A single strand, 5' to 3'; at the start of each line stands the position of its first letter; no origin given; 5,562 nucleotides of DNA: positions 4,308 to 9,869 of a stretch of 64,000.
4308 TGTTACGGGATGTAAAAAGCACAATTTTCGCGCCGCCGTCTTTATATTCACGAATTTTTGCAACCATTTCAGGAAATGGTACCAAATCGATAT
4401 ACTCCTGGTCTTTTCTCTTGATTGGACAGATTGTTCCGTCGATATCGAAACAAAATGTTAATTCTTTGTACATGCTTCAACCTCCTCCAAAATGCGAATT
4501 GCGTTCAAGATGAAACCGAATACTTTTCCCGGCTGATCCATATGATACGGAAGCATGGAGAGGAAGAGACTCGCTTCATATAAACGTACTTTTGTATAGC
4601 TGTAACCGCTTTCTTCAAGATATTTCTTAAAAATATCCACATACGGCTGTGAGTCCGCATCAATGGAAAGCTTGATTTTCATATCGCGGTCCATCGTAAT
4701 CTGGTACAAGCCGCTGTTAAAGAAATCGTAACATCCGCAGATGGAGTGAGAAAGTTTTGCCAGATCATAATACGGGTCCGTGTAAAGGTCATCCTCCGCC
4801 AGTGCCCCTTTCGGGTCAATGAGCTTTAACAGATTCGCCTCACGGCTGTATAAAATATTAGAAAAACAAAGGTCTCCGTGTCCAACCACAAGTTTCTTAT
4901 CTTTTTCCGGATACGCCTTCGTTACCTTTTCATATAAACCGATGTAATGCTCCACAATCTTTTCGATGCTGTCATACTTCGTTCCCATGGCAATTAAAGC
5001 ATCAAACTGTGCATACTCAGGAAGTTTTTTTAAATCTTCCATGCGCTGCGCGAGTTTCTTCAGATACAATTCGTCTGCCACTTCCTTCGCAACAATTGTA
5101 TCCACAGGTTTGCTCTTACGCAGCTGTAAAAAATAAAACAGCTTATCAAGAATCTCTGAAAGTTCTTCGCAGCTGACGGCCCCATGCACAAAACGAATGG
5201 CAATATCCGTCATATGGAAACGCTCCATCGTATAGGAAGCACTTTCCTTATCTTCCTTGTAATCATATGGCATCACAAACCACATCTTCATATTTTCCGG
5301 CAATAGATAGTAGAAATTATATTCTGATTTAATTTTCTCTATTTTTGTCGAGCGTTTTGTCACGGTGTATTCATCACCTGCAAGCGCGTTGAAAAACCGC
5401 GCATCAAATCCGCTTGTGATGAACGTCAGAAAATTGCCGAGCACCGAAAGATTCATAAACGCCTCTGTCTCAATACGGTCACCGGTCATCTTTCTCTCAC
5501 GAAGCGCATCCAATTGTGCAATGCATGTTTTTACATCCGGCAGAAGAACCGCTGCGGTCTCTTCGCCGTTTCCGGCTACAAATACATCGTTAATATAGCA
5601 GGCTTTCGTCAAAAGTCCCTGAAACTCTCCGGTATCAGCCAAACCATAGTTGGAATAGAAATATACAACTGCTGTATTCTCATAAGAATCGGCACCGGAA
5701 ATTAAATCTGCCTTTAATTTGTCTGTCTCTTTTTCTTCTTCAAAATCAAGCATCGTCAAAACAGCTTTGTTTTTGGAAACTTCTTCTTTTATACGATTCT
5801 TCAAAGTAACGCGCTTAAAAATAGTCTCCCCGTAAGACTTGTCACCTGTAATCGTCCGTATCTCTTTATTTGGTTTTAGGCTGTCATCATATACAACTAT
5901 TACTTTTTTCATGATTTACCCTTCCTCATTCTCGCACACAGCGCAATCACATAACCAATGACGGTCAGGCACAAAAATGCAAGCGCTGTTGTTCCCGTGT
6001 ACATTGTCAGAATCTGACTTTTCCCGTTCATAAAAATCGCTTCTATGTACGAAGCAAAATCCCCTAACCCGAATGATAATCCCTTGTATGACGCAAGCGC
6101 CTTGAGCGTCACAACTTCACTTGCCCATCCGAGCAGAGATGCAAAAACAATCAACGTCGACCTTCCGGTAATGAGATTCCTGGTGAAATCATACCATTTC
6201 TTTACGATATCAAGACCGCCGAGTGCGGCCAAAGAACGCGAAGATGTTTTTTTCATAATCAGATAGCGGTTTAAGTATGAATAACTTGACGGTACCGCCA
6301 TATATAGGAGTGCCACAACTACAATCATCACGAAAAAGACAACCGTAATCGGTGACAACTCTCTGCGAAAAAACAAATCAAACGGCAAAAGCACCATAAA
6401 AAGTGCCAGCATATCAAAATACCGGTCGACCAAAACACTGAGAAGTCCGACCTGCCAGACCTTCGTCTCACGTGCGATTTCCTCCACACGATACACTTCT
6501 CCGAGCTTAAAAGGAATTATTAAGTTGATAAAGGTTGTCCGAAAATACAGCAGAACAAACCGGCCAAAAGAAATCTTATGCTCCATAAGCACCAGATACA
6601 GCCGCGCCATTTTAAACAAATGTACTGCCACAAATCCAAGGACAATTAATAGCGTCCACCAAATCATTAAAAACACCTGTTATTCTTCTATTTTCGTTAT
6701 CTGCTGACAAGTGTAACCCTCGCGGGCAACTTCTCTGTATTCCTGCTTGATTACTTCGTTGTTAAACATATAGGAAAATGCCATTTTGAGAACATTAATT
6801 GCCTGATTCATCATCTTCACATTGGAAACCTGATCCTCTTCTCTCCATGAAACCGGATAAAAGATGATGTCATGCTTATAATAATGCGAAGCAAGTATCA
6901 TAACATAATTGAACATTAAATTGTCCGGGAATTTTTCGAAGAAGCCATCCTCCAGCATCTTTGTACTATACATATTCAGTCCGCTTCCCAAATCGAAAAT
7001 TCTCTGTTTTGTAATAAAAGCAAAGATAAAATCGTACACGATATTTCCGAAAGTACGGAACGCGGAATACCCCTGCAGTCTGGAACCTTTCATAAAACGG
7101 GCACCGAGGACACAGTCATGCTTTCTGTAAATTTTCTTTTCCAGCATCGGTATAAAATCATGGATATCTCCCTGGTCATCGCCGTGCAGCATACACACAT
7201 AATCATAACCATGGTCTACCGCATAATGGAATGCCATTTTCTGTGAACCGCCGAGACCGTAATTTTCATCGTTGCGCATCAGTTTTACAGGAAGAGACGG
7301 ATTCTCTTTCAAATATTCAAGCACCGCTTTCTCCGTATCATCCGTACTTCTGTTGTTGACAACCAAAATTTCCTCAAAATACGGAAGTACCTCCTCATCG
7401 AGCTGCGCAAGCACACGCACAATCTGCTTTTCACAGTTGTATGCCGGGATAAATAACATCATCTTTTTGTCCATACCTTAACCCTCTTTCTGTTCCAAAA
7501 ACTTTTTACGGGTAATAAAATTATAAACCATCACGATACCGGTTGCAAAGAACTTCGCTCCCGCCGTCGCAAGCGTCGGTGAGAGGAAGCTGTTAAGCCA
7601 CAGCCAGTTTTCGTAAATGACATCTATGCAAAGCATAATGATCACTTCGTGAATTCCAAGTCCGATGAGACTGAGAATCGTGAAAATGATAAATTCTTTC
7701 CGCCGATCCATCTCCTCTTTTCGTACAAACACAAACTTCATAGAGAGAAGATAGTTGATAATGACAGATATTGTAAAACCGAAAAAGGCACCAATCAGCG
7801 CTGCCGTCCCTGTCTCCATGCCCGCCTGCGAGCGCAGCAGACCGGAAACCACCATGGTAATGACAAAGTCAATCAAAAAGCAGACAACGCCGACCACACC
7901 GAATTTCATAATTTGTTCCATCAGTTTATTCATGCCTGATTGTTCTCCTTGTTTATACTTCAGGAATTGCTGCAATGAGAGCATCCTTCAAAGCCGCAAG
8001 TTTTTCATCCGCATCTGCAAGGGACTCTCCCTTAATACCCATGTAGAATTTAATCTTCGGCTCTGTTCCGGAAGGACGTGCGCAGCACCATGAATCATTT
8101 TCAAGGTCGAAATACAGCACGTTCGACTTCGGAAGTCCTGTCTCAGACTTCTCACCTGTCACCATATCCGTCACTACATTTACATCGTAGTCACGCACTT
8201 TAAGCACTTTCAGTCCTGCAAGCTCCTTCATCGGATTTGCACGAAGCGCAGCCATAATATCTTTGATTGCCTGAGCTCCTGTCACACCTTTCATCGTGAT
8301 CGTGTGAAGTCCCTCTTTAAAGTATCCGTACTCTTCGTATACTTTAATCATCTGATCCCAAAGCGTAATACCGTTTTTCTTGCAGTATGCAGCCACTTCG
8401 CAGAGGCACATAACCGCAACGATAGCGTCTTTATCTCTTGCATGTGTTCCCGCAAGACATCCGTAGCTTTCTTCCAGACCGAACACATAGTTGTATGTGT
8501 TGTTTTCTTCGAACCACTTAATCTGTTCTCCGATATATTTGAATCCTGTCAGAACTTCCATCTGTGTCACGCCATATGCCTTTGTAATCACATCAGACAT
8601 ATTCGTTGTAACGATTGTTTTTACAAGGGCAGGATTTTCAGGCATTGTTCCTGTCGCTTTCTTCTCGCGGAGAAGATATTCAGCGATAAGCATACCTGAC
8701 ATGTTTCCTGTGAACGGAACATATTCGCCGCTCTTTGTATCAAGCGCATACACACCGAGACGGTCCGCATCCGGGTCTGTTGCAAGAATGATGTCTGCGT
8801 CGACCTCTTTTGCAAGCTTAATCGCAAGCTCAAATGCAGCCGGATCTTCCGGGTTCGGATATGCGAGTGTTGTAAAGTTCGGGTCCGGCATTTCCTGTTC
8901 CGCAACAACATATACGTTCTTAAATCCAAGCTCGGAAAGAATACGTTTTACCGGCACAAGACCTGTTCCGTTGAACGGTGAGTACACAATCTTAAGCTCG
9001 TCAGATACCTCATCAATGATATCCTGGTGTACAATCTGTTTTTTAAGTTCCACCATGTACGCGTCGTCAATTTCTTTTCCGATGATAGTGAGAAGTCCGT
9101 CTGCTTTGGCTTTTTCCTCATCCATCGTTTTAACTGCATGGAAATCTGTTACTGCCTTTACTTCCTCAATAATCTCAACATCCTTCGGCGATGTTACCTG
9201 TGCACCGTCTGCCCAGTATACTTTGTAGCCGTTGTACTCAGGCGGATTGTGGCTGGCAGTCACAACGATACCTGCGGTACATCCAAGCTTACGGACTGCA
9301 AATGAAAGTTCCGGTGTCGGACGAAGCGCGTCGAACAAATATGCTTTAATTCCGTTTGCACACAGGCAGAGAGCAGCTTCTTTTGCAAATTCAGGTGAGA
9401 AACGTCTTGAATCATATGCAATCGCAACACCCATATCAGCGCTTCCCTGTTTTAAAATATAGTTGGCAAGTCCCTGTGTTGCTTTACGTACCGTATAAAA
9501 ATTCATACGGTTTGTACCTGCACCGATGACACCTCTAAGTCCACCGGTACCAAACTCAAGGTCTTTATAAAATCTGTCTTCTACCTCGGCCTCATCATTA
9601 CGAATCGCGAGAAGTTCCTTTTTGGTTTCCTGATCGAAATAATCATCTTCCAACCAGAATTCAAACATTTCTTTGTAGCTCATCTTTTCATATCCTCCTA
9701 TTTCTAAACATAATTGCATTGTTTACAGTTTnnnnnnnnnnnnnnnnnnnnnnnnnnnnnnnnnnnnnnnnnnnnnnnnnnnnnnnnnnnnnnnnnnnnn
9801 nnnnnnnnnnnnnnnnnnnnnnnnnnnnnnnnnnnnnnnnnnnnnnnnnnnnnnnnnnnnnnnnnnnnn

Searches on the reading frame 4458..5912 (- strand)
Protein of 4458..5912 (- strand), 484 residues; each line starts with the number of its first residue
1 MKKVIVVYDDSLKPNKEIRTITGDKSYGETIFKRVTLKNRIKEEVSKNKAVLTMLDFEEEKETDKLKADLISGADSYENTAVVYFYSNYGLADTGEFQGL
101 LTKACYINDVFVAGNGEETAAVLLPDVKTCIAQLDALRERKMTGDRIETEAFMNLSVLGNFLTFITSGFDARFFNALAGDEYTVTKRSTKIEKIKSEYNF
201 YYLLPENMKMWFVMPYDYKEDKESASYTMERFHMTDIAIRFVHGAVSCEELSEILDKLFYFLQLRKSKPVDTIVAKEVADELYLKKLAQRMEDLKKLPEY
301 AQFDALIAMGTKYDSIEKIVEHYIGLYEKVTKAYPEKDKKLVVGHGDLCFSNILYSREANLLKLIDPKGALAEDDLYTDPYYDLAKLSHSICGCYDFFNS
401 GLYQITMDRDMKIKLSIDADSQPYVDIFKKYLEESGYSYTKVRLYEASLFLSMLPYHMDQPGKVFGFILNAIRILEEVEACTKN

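Call 36: search_protein_families(library=pfam, proteins=[window:4458-5912:-], max_evalue=0.001)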
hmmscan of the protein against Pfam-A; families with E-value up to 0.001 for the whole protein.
window:4458-5912:- (484 aa): 3 families
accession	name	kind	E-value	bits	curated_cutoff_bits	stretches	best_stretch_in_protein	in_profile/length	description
PF07914.17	DUF1679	-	0.00046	19.6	24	0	209-366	135-297/414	Uncharacterized oxidoreductase dhs-27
PF02958.26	EcKL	-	0.00086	19.2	22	0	276-360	160-234/294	Ecdysteroid kinase-like family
PF01636.29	APH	-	0.00092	19.5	23.2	0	164-391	4-213/239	Phosphotransferase enzyme family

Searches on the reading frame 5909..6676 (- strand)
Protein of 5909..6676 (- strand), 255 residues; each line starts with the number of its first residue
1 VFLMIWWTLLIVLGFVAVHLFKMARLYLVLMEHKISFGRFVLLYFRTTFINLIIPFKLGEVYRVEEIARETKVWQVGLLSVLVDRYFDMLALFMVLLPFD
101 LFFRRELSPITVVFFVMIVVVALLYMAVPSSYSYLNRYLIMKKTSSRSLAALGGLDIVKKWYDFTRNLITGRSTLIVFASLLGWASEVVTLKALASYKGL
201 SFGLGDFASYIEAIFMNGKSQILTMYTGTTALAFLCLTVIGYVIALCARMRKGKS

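Call 36: search_protein_families(library=pfam, proteins=[window:5909-6676:-], max_evalue=0.001)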
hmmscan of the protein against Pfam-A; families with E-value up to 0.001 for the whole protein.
window:5909-6676:- (255 aa): 1 family
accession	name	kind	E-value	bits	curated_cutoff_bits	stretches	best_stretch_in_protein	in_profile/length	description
PF03706.18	LPG_synthase_TM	-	1.1e-12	48.5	33.4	1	6-215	34-250/302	Lysylphosphatidylglycerol synthase TM region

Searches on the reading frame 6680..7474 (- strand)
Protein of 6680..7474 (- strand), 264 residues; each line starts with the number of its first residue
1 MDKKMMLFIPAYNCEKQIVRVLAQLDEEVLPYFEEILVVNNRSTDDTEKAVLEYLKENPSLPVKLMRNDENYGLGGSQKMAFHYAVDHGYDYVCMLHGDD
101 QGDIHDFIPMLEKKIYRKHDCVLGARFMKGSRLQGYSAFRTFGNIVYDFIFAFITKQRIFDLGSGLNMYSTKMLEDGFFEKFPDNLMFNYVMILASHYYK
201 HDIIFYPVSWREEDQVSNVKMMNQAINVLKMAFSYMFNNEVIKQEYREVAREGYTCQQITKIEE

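Call 36: search_protein_families(library=pfam, proteins=[window:6680-7474:-], max_evalue=0.001)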
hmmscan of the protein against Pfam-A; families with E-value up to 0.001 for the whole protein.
window:6680-7474:- (264 aa): 1 family
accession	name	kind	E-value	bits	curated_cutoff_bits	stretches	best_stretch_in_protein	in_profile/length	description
PF00535.33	Glycos_transf_2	-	4.7e-19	69.4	23.3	1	8-177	3-167/168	Glycosyl transferase family 2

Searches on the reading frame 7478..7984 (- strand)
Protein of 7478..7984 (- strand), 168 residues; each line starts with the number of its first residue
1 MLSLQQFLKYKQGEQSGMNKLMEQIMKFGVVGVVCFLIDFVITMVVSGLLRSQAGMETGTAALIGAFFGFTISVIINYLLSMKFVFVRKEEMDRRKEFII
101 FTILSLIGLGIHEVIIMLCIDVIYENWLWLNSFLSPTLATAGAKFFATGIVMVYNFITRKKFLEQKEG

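Call 36: search_protein_families(library=pfam, proteins=[window:7478-7984:-], max_evalue=0.001)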
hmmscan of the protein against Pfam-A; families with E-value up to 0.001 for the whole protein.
window:7478-7984:- (168 aa): 1 family
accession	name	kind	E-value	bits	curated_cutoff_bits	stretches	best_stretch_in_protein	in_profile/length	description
PF04138.20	GtrA_DPMS_TM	-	4.6e-17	62.7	26.1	1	27-162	1-115/117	GtrA/DPMS, transmembrane domain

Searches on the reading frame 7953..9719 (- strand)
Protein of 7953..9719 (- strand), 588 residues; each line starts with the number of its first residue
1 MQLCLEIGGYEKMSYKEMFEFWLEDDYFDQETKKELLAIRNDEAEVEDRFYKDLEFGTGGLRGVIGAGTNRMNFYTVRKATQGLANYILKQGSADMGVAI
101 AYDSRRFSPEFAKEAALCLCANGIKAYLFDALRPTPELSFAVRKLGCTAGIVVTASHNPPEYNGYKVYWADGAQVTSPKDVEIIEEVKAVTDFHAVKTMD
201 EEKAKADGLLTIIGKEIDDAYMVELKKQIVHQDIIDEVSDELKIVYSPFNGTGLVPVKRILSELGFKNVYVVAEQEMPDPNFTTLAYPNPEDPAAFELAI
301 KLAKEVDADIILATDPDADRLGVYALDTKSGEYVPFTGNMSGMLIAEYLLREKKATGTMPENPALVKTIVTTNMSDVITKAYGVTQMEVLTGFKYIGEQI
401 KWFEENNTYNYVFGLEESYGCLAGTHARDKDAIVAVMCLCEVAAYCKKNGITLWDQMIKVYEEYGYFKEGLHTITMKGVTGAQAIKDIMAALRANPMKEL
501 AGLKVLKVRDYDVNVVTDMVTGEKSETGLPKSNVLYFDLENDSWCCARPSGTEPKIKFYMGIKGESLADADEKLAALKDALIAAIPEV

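Call 36: search_protein_families(library=pfam, proteins=[window:7953-9719:-], max_evalue=0.001)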
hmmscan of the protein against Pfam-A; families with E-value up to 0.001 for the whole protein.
window:7953-9719:- (588 aa): 3 families
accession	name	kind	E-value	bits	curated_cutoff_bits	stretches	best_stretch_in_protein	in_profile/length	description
PF02878.22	PGM_PMM_I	-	4.2e-43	146.8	22.5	1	55-190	3-134/138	Phosphoglucomutase/phosphomannomutase, alpha/beta/alpha domain I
PF02879.22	PGM_PMM_II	-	1.4e-24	87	29.3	1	220-324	2-99/103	Phosphoglucomutase/phosphomannomutase, alpha/beta/alpha domain II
PF02880.22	PGM_PMM_III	-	2.8e-19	69.8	20.7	1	338-456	2-110/115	Phosphoglucomutase/phosphomannomutase, alpha/beta/alpha domain III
